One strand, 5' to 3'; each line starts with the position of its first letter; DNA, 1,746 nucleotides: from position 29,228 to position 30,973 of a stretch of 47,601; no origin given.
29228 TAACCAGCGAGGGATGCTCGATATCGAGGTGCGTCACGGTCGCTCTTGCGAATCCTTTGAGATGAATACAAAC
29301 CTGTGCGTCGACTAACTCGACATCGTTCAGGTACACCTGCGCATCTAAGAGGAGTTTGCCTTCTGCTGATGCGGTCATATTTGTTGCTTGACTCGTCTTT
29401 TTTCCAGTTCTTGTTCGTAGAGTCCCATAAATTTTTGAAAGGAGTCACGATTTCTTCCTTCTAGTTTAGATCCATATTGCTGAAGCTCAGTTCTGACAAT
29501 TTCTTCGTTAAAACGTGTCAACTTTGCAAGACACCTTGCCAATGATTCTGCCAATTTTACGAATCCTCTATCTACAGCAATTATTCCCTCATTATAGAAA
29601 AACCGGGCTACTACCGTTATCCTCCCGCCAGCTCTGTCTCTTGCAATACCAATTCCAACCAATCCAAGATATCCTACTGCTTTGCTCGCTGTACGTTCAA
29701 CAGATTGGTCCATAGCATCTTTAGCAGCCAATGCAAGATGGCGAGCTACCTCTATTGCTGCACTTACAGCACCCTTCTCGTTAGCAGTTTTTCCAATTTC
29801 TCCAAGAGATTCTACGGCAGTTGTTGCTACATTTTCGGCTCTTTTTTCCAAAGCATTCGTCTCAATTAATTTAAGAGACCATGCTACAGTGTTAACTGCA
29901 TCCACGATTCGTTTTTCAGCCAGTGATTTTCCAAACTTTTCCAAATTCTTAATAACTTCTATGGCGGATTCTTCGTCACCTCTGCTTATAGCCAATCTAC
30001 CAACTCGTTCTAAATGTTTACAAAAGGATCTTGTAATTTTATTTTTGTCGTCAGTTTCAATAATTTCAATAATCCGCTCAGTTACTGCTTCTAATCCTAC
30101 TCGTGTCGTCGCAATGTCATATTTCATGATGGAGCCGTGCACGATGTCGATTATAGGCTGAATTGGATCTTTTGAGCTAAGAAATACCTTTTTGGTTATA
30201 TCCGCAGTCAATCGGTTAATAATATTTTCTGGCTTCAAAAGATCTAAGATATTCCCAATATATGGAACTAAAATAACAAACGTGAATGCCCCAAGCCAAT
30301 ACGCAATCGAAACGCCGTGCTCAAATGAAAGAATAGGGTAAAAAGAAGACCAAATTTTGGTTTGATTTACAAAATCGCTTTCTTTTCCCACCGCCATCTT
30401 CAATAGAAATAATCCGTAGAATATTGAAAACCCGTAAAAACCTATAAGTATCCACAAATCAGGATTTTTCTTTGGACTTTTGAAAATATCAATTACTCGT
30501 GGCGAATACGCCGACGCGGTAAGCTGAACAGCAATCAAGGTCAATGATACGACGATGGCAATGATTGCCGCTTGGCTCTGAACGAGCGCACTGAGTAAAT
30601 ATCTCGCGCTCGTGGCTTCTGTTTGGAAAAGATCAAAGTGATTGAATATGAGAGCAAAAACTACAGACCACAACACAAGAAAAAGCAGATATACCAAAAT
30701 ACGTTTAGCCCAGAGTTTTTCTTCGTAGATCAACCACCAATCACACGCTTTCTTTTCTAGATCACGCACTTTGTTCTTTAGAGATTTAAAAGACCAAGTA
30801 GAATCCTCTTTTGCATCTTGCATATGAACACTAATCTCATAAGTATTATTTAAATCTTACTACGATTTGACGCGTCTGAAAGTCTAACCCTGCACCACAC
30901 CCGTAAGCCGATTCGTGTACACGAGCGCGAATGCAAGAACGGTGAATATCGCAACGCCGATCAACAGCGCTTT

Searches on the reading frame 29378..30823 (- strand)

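Call 93: search_protein_families(library=pfam, proteins=[window:29378-30823:-], max_evalue=0.01)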
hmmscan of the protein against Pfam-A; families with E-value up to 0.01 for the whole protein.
window:29378-30823:- (482 aa): 1 family
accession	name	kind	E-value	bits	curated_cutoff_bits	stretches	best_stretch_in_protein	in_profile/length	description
PF10011.15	DUF2254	-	2.4e-15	56.7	28.8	1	36-213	3-167/368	Predicted membrane protein (DUF2254)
